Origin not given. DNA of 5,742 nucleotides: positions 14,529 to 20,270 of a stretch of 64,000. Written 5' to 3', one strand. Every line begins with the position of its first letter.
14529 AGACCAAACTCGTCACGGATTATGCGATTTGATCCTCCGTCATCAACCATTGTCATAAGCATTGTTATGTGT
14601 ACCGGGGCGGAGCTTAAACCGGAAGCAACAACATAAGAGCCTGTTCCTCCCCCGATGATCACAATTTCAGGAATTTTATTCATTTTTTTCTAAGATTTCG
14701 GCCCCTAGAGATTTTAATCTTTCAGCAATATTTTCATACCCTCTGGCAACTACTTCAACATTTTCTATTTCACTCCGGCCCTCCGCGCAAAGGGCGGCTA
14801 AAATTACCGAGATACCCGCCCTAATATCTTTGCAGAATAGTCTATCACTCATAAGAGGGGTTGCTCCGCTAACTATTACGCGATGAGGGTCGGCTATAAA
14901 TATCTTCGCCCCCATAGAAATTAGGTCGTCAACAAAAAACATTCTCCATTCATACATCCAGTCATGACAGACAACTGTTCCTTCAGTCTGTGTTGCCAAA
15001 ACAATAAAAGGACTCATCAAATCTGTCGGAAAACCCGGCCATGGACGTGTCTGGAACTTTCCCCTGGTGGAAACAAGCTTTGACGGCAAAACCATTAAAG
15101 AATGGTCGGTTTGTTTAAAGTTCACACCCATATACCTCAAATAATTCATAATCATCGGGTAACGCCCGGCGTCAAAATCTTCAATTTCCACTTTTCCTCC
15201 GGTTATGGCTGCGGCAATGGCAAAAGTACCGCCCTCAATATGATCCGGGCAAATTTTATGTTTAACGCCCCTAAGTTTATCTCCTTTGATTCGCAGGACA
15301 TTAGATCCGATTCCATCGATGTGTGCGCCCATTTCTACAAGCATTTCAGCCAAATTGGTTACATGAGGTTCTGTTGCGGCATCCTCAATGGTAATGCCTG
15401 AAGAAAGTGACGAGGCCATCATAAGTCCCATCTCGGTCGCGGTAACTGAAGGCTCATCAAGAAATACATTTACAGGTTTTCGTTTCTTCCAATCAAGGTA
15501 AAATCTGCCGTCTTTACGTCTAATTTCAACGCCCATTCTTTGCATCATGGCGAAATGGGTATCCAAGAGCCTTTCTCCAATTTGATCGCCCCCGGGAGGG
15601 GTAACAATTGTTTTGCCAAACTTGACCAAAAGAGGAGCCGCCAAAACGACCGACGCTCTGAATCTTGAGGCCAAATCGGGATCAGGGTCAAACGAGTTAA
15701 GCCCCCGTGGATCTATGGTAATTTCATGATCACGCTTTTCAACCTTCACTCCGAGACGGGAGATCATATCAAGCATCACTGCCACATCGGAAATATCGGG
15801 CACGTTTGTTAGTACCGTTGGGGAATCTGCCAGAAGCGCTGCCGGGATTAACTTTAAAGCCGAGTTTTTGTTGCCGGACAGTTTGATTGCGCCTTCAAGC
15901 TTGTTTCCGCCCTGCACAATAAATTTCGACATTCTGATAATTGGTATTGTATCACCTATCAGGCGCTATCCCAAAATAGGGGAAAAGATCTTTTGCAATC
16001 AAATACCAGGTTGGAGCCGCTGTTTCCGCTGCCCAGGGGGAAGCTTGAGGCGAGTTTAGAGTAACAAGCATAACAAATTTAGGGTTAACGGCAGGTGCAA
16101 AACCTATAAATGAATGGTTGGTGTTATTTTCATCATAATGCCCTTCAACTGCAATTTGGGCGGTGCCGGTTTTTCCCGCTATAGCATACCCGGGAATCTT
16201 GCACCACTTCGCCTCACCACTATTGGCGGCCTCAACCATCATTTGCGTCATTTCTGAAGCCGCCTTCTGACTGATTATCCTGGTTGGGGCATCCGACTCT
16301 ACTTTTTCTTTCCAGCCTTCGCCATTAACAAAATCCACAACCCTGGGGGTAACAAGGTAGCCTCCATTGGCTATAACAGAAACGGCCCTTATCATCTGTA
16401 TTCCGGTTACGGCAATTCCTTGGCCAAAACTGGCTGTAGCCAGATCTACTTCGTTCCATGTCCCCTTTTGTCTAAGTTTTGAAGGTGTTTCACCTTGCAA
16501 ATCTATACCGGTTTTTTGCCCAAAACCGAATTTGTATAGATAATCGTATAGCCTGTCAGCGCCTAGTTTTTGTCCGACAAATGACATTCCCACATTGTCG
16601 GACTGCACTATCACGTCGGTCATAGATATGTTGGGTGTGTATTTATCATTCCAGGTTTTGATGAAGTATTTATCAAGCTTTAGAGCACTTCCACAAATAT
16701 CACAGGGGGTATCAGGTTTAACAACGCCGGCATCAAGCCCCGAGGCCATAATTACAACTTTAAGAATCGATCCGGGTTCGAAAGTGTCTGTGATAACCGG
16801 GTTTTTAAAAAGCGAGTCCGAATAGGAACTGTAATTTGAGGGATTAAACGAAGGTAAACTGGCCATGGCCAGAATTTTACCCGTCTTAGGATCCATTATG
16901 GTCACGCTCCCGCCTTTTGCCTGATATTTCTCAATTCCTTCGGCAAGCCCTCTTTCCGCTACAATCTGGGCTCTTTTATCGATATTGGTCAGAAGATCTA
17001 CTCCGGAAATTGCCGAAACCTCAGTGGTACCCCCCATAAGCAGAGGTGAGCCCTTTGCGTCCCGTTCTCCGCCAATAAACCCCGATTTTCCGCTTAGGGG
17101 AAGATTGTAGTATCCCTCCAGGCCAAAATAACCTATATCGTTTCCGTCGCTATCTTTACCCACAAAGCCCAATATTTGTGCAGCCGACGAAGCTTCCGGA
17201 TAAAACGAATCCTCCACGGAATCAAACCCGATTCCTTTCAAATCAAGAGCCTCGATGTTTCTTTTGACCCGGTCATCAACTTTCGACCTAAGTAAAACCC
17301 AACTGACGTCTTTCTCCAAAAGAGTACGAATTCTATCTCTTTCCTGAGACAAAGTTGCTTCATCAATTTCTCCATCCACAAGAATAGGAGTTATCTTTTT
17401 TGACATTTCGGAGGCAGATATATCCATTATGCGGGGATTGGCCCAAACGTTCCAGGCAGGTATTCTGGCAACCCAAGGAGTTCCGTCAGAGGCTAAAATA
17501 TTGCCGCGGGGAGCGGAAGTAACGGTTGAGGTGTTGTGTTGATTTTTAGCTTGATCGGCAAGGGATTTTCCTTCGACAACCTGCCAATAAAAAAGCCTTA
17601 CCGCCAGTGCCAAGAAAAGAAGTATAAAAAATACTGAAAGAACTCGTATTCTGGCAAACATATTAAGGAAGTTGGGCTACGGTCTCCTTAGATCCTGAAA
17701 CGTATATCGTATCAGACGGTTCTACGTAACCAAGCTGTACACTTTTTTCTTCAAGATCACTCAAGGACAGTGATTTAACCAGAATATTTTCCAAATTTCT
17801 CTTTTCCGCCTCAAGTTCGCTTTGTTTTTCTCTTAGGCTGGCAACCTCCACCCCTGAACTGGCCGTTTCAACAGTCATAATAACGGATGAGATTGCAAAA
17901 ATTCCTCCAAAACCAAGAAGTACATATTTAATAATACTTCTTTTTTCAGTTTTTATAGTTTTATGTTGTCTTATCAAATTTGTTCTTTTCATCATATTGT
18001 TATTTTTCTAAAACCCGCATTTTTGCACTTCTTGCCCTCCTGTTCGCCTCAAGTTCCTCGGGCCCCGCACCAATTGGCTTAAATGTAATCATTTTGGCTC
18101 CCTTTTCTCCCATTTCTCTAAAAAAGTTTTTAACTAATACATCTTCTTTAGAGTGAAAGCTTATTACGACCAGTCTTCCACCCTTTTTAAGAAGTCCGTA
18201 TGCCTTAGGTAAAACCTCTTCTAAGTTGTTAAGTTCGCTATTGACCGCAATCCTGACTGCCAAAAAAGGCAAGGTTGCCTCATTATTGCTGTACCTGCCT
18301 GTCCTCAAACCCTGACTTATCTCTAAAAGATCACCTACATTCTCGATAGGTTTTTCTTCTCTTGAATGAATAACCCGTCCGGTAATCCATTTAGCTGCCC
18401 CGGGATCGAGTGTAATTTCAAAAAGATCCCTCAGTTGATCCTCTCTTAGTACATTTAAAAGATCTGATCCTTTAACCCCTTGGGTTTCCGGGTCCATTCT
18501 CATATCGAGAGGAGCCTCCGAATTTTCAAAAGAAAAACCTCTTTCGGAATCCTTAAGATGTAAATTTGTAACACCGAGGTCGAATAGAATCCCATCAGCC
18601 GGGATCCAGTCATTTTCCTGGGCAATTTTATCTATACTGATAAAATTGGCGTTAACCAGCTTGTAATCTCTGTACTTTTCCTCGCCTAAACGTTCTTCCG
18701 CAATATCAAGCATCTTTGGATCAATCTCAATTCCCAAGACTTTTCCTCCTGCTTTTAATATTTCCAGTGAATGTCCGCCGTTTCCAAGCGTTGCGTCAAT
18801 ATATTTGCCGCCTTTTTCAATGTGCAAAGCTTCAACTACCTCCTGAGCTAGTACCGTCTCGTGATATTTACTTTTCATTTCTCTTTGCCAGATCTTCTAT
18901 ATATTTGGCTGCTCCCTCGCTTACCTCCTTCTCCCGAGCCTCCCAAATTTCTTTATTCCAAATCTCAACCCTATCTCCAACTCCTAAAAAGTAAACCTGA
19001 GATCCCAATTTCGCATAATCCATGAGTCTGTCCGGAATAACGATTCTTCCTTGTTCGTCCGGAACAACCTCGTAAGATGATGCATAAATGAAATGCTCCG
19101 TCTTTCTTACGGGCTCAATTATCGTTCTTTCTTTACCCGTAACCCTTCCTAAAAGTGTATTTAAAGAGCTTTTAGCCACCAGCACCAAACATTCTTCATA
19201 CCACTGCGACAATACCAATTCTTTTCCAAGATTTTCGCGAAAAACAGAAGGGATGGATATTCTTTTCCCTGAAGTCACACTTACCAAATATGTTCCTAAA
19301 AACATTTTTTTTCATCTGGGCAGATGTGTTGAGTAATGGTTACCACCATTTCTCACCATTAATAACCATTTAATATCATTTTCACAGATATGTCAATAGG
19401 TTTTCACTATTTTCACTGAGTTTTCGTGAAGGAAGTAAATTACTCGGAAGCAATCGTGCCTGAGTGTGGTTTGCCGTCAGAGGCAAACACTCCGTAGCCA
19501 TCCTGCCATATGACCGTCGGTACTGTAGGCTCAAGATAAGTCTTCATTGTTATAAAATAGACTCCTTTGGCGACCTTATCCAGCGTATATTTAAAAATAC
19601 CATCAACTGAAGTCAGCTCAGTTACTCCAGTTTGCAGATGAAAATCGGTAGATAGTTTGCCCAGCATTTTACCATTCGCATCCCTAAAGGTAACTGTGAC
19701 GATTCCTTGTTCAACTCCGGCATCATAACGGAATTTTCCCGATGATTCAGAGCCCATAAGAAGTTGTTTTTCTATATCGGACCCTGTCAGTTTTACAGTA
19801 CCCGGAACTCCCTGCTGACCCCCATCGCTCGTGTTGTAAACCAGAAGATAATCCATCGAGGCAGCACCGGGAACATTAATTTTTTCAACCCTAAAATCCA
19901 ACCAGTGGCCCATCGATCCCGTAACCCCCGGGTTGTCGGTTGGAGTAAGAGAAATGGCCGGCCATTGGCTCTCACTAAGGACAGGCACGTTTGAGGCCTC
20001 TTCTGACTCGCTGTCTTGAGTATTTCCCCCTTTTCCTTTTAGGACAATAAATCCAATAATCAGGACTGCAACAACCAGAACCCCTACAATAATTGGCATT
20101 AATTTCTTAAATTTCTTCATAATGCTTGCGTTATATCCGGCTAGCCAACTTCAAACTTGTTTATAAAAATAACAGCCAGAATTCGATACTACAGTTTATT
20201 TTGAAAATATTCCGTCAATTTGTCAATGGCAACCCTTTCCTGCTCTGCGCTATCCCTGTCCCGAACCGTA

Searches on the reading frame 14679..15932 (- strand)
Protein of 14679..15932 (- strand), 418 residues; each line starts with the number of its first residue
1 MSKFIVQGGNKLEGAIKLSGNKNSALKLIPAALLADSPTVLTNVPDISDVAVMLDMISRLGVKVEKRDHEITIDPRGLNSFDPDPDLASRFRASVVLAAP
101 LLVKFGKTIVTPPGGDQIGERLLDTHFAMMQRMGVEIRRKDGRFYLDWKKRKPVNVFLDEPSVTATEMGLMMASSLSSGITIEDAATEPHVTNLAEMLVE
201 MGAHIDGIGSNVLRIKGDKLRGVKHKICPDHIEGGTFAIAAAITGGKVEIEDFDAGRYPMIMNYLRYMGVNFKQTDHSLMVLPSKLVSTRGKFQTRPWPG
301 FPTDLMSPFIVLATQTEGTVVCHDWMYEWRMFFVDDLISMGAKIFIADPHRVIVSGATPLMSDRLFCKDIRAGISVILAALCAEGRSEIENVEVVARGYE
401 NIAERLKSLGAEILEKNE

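Call 9: search_protein_families(library=pfam, max_evalue=0.01, proteins=[window:14679-15932:-])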
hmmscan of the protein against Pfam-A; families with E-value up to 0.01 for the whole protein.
window:14679-15932:- (418 aa): 1 family
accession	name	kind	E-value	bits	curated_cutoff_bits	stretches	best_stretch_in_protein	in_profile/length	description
PF00275.25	EPSP_synthase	-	2.1e-65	221.5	22.8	1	6-406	1-417/417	EPSP synthase (3-phosphoshikimate 1-carboxyvinyltransferase)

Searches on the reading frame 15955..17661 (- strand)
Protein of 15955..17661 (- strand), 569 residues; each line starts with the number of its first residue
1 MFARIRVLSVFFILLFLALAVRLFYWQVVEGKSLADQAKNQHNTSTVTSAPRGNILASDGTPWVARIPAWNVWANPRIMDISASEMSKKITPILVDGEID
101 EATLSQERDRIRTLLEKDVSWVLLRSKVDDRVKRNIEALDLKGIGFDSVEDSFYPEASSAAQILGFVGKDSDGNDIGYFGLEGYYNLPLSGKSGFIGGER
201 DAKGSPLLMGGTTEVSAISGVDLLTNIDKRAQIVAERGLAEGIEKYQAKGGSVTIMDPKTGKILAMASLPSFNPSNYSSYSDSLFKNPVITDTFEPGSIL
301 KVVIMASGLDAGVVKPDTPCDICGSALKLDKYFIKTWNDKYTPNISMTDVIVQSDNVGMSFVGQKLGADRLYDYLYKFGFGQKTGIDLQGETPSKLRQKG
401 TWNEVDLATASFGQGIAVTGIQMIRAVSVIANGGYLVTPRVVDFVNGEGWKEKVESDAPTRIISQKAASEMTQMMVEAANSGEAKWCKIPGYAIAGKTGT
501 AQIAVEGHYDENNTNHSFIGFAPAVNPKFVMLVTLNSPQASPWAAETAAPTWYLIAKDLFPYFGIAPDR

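Call 9: search_protein_families(library=pfam, max_evalue=0.01, proteins=[window:15955-17661:-])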
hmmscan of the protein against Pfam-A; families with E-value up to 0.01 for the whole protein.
window:15955-17661:- (569 aa): 3 families
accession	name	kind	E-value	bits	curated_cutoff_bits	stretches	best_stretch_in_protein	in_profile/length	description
PF00905.27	Transpeptidase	-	9.4e-76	255.3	22.1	1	251-550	1-292/299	Penicillin binding protein transpeptidase domain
PF03717.20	PBP_dimer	-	5.9e-11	43.6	24.4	1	48-206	2-175/180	Penicillin-binding Protein dimerisation domain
PF13354.11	Beta-lactamase2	-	0.0029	17.4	22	0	293-382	20-114/214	Beta-lactamase enzyme family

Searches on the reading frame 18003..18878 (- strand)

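Call 9: search_protein_families(library=pfam, max_evalue=0.01, proteins=[window:18003-18878:-])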
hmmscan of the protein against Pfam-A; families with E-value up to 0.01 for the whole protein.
window:18003-18878:- (292 aa): 6 families
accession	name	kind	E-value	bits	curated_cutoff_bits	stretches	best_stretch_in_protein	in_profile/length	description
PF01795.25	Methyltransf_5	-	2.3e-76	257.7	27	1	5-292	3-308/309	MraW methylase family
PF13847.12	Methyltransf_31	-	2.2e-07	31.1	27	1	20-97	1-83/145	Methyltransferase domain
PF01209.24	Ubie_methyltran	-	2.5e-06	27.5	20.1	1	14-90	39-118/233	ubiE/COQ5 methyltransferase family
PF08241.18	Methyltransf_11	-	5.6e-06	27.3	21.2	1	28-79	2-51/95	Methyltransferase domain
PF13649.12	Methyltransf_25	-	7.4e-06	27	27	1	28-84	3-60/97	Methyltransferase domain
PF08242.18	Methyltransf_12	-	1.1e-05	26.5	30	1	32-87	6-63/98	Methyltransferase domain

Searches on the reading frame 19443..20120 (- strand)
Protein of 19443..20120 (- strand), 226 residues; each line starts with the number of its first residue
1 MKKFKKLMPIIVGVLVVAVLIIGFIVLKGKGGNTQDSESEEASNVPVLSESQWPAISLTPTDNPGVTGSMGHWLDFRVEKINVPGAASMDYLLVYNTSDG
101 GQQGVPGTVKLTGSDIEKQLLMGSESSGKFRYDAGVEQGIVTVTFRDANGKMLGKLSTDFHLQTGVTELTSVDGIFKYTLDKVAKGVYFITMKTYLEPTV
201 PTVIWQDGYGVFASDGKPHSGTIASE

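Call 9: search_protein_families(library=pfam, max_evalue=0.01, proteins=[window:19443-20120:-])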
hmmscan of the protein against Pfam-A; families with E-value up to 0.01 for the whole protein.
window:19443-20120:- (226 aa): 1 family
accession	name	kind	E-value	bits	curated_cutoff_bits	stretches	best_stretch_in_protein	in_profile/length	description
PF02369.22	Big_1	-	0.0076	16.8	34.9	0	135-193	15-79/93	Bacterial Ig-like domain (group 1)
